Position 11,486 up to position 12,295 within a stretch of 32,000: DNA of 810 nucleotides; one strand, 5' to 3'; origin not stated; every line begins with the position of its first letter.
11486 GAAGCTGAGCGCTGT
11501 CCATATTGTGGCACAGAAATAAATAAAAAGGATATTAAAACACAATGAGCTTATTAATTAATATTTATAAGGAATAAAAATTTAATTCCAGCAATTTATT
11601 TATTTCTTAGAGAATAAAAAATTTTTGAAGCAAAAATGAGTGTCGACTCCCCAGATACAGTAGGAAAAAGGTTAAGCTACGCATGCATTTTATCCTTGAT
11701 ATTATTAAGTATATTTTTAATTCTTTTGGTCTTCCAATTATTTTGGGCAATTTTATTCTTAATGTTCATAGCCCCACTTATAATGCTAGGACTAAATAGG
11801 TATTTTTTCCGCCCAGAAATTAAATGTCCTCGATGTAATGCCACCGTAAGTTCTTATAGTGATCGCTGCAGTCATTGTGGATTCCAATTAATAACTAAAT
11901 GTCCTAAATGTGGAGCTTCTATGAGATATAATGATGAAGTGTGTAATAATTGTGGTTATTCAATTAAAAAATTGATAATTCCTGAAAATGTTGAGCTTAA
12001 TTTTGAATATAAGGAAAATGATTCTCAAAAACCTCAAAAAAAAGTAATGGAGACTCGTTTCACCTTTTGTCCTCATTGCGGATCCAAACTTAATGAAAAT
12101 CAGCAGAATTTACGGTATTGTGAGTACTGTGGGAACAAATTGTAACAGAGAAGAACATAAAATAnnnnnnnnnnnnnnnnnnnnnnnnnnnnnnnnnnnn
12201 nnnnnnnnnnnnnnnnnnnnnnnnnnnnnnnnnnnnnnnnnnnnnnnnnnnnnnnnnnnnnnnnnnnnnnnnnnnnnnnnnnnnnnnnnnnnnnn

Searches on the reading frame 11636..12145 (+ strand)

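Call 3: search_protein_families(library=pfam, proteins=[window:11636-12145:+])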
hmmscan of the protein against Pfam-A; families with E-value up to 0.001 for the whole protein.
window:11636-12145:+ (169 aa): 8 families
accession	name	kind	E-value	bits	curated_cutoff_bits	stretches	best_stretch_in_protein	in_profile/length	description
PF13240.11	Zn_Ribbon_1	-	3.2e-13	49.4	25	2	88-109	1-22/23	zinc-ribbon domain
PF12773.13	DZR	-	1.2e-11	45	27.3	1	64-107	1-45/45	Double zinc ribbon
PF13248.11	Zn_ribbon_3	-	3e-11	42.8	27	1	87-108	3-24/26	zinc-ribbon domain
PF17032.10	Zn_ribbon_15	-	1.2e-06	29.6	28.9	0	61-82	52-73/73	zinc-ribbon family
PF10571.15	UPF0547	-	7.1e-06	26.5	29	1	63-83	2-22/26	Uncharacterised protein family UPF0547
PF08271.17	Zn_Ribbon_TF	-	1.9e-05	24.5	29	0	88-120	2-39/43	TFIIB zinc-binding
PF18912.6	DZR_2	-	4.1e-05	23.8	27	0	63-106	9-55/56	Double zinc ribbon domain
PF12172.15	zf-ChsH2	-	0.00017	21.8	23.2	0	85-107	10-32/37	ChsH2, rubredoxin-like zinc ribbon domain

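Call 4: search_protein_families(library=ncbifam, proteins=[window:11636-12145:+])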
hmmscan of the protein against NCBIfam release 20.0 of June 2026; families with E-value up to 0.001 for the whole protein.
window:11636-12145:+ (169 aa): 4 families
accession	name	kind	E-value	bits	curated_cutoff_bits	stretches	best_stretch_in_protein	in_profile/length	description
NF047723.1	TransFacS4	equivalog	5.1e-06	26.9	120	1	89-167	4-88/90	transcription factor S4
NF011149.0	PRK14559.1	equivalog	1.4e-05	24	374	1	62-115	2-59/642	serine/threonine phosphatase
NF053815.1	teico_TcaA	equivalog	0.00028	19.9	550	1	87-137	2-52/463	membrane-associated protein TcaA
NF040849.1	tRNAmod_TiaS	equivalog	0.00034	19.3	600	0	88-126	355-395/422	tRNA(Ile2) 2-agmatinylcytidine synthetase TiaS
